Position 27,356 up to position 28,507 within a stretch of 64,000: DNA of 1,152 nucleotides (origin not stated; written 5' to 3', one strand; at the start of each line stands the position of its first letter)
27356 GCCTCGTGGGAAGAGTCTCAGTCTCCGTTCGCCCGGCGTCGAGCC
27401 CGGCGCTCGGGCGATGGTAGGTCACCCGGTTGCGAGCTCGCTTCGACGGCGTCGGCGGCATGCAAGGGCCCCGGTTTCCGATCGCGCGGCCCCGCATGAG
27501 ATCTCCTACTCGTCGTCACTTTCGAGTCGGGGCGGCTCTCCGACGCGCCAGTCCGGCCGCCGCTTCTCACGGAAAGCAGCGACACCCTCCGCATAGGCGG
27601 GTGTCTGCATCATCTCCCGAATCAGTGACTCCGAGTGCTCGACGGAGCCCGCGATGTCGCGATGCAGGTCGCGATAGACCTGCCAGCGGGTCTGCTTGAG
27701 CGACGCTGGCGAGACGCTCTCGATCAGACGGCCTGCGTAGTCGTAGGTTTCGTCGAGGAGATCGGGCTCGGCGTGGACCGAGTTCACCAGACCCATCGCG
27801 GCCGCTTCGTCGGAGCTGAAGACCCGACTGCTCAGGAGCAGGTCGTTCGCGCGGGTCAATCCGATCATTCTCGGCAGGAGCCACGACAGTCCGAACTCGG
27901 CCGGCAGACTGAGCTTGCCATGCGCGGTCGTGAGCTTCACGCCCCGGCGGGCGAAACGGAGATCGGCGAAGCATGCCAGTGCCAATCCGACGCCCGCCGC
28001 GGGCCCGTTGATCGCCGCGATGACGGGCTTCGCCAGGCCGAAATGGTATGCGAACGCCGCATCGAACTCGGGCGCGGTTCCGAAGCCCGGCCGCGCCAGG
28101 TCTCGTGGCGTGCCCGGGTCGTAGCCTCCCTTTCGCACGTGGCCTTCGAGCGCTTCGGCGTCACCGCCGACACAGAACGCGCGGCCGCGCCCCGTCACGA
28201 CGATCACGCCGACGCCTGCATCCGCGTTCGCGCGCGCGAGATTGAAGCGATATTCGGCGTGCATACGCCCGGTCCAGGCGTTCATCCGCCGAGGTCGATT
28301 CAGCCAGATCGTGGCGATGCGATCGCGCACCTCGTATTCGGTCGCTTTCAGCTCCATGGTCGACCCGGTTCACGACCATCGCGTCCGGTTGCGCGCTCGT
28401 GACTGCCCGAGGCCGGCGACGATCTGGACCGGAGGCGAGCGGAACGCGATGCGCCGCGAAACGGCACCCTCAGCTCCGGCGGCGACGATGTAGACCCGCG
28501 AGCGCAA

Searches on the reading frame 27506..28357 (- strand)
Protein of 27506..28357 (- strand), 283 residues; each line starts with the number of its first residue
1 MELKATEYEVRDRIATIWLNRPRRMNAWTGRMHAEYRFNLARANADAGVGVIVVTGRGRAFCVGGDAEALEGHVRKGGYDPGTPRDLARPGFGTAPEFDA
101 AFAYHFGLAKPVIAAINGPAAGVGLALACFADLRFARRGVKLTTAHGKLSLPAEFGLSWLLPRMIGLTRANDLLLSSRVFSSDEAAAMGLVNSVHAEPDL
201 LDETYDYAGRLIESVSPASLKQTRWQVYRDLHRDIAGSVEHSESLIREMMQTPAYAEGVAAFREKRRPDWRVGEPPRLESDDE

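Call 62: search_protein_families(library=pfam, proteins=[window:27506-28357:-], max_evalue=0.00001)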
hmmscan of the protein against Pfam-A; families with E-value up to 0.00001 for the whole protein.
window:27506-28357:- (283 aa): 2 families
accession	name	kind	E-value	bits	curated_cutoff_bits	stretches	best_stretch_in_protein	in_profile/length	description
PF00378.25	ECH_1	-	3.6e-38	131.8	27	1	12-271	4-249/251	Enoyl-CoA hydratase/isomerase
PF16113.10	ECH_2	-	8.1e-22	78.6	27.2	1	15-197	2-174/335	Enoyl-CoA hydratase/isomerase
